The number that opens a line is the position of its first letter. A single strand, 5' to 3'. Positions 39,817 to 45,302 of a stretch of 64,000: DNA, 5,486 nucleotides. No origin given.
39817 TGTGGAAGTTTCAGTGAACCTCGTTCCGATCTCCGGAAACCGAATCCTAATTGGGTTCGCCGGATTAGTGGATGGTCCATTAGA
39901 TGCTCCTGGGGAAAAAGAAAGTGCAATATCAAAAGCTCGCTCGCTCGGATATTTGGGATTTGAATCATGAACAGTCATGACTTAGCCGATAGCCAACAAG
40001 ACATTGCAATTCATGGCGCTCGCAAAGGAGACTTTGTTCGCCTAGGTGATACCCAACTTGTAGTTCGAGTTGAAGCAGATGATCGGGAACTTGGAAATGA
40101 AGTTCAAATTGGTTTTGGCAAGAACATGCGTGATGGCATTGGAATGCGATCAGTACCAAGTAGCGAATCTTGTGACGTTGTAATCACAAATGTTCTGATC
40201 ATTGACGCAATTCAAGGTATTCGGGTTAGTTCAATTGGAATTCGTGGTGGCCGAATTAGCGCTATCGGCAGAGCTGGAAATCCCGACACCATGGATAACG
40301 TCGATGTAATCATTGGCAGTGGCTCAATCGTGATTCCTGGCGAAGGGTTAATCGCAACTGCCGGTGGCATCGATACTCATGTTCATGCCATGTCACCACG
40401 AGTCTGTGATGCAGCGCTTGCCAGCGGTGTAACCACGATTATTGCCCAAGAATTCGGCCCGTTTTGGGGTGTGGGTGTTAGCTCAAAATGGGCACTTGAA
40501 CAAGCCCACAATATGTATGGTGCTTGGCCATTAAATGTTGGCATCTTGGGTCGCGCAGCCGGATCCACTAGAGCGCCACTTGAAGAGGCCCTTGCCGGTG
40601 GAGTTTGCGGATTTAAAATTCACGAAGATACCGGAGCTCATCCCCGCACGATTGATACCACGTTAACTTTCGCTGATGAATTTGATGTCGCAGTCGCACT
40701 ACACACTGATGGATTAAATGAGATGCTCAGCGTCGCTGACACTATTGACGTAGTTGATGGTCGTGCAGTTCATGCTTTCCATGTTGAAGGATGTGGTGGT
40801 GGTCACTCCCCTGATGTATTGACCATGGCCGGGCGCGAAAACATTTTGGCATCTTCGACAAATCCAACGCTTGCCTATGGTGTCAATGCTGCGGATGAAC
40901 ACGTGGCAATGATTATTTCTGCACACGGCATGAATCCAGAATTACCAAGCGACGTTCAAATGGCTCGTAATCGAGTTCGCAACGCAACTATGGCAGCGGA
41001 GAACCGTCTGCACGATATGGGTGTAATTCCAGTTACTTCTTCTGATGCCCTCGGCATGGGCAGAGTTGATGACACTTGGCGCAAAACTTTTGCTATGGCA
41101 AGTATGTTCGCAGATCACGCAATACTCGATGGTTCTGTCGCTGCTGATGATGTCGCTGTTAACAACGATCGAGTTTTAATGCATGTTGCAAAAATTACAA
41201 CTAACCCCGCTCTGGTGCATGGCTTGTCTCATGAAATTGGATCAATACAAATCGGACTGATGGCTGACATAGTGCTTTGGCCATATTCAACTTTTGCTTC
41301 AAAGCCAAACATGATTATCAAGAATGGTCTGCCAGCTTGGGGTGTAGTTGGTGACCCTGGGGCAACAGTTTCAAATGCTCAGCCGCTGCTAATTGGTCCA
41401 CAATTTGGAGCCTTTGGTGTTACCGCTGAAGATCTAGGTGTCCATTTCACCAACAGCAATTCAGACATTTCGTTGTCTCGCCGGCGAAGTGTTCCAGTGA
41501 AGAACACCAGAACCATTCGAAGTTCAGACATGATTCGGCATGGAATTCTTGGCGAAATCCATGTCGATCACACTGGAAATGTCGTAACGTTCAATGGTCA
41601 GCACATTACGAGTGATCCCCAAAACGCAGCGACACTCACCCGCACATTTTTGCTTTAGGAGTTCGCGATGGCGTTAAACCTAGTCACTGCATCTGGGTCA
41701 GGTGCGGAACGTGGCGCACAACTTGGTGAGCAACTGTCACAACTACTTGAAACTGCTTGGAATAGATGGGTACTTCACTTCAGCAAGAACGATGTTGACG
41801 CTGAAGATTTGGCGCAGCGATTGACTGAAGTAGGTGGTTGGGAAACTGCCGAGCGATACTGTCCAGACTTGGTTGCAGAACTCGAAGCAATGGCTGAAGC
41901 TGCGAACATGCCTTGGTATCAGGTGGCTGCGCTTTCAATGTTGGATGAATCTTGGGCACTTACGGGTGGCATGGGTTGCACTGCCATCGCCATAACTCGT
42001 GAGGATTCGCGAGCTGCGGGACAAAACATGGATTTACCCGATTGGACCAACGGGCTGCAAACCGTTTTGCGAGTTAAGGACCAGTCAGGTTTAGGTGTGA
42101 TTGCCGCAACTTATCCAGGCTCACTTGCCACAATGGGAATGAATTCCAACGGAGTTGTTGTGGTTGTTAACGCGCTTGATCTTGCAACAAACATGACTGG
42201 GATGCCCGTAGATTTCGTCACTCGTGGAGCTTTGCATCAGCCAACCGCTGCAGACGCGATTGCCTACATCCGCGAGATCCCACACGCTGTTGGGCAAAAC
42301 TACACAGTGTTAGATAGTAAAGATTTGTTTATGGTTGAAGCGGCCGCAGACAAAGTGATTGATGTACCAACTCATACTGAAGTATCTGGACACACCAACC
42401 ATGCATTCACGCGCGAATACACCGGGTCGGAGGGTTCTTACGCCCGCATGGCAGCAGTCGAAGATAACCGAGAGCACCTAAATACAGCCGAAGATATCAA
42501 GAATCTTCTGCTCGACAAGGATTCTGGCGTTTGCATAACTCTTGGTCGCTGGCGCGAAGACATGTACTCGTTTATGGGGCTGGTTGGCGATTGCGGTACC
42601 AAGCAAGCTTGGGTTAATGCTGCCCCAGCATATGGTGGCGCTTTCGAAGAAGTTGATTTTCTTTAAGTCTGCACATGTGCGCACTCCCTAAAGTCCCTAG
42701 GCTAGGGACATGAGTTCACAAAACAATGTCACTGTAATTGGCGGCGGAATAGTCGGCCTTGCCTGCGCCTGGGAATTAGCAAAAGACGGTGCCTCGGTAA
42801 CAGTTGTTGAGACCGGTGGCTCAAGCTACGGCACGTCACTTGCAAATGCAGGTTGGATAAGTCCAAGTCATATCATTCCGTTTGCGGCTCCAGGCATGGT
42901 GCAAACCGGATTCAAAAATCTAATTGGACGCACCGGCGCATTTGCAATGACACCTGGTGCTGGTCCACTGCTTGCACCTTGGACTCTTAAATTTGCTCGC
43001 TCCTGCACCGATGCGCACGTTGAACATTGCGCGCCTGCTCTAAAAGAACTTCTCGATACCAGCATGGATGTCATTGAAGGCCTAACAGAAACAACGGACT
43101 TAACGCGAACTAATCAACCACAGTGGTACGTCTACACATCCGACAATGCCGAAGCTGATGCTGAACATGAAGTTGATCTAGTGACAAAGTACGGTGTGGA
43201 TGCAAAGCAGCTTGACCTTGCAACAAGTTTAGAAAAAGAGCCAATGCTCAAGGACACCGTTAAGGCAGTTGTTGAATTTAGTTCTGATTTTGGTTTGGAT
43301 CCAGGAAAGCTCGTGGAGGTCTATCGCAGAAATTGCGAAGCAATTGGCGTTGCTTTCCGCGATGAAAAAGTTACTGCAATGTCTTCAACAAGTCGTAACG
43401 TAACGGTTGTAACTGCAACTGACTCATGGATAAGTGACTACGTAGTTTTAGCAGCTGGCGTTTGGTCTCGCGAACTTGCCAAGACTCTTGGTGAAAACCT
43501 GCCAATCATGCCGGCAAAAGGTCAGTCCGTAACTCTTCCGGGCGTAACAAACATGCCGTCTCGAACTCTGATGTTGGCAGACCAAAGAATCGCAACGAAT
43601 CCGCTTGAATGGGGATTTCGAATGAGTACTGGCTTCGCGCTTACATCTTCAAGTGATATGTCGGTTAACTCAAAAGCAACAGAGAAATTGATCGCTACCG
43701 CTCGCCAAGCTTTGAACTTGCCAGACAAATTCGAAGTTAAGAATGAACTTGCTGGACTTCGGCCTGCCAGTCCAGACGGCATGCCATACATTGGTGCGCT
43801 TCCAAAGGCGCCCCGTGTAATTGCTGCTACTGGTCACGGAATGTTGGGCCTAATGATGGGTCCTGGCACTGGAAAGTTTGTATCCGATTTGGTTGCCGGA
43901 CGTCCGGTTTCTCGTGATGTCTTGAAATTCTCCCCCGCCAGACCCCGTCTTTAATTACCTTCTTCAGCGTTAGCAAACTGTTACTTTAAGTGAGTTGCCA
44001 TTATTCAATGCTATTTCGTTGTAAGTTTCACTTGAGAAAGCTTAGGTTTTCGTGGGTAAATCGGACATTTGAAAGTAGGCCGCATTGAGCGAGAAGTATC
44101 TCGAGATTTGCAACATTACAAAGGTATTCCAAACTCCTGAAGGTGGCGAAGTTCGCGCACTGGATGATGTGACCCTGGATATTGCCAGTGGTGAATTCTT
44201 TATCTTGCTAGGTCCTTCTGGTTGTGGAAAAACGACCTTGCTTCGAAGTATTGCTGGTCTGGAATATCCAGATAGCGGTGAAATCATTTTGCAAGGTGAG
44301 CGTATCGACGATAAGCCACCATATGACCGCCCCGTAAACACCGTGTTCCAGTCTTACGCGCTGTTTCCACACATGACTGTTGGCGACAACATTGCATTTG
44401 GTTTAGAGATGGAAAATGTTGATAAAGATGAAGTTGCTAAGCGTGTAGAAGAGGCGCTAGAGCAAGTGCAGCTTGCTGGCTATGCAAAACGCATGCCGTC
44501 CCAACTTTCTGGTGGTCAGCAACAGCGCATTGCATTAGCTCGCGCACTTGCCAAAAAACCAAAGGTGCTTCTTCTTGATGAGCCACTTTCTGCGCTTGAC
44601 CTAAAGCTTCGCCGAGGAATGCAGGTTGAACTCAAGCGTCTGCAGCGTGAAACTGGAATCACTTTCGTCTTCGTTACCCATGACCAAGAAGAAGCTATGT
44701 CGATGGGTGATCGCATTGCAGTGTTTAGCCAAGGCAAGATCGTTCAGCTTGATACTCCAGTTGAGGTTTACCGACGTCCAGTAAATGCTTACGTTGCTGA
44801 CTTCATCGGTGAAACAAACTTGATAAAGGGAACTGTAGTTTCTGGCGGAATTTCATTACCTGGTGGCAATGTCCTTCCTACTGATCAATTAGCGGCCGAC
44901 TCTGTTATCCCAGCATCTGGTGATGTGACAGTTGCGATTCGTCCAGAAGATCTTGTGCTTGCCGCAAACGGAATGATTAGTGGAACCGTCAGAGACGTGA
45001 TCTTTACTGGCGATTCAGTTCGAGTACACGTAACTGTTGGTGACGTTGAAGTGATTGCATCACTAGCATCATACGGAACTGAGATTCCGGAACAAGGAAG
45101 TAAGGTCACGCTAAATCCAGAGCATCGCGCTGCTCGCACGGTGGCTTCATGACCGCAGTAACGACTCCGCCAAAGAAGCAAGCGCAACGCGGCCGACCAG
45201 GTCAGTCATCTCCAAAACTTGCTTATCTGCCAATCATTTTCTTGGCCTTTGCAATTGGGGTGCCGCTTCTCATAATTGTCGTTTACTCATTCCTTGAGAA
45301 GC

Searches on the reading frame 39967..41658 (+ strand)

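Call 4: search_protein_families(library=pfam, proteins=[window:39967-41658:+])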
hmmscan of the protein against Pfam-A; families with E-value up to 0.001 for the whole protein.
window:39967-41658:+ (563 aa): 3 families
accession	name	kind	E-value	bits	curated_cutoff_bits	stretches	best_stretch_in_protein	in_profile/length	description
PF00449.26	Urease_alpha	-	2.9e-33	115.2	23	1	10-122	6-120/121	Urease alpha-subunit, N-terminal domain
PF01979.26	Amidohydro_1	-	3.4e-32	112.5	25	1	129-452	1-336/345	Amidohydrolase family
PF07969.17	Amidohydro_3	-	0.00034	20.7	29.7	1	183-448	229-454/472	Amidohydrolase family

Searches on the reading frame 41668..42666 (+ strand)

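Call 26: search_protein_families(library=pfam, proteins=[window:41668-42666:+])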
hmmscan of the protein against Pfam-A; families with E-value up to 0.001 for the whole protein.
window:41668-42666:+ (332 aa): 1 family
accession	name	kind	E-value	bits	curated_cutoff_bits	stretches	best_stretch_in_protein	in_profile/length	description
PF03417.21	AAT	-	9.6e-22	78.2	23.2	1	112-290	4-190/225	Acyl-coenzyme A:6-aminopenicillanic acid acyl-transferase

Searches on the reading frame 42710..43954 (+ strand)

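Call 26: search_protein_families(library=pfam, proteins=[window:42710-43954:+])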
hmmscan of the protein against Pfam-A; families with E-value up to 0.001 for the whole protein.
window:42710-43954:+ (414 aa): 7 families
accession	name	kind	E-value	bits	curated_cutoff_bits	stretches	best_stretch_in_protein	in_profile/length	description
PF01266.30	DAO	-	1.5e-55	189.6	27.9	1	7-394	2-353/353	FAD dependent oxidoreductase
PF13450.12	NAD_binding_8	-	5.9e-07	30.1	21.9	1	9-36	1-28/68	NAD(P)-binding Rossmann-like domain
PF07992.20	Pyr_redox_2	-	1.3e-06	28.5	26.1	1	5-36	143-174/291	Pyridine nucleotide-disulphide oxidoreductase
PF03486.20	HI0933_like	-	9.4e-06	25.7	50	0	6-37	2-33/244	HI0933-like protein Rossmann domain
PF00890.30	FAD_binding_2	-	3.3e-05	23.7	20.4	1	7-50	2-45/414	FAD binding domain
PF13738.12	Pyr_redox_3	-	4.4e-05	23.3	30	0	9-41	2-33/305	Pyridine nucleotide-disulphide oxidoreductase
PF01494.25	FAD_binding_3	-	0.00081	19.1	22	0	6-43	3-40/349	FAD binding domain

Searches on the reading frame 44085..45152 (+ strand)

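Call 26: search_protein_families(library=pfam, proteins=[window:44085-45152:+])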
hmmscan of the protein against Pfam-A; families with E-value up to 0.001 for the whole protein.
window:44085-45152:+ (355 aa): 8 families
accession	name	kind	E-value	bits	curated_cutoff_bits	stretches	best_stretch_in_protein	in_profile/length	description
PF00005.33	ABC_tran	-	1.6e-38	132.9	25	1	26-168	1-136/137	ABC transporter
PF08402.16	TOBE_2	-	2e-12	47.5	21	1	283-351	1-74/76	TOBE domain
PF13304.12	AAA_21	-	1.2e-09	39.1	27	1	107-202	200-301/304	AAA domain, putative AbiEii toxin, Type IV TA system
PF02463.25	SMC_N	-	9.1e-06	25.7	40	0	113-216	119-214/220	RecF/RecN/SMC N terminal domain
PF13191.12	AAA_16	-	0.00028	21.9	32.6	1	22-109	8-86/167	AAA ATPase domain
PF13481.12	AAA_25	-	0.00067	19.8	27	0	33-56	30-53/195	AAA domain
PF13401.12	AAA_22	-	0.00087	20.1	27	0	37-199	6-123/130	AAA domain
PF00004.35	AAA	-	0.00097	20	21.2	0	40-58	2-20/131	ATPase family associated with various cellular activities (AAA)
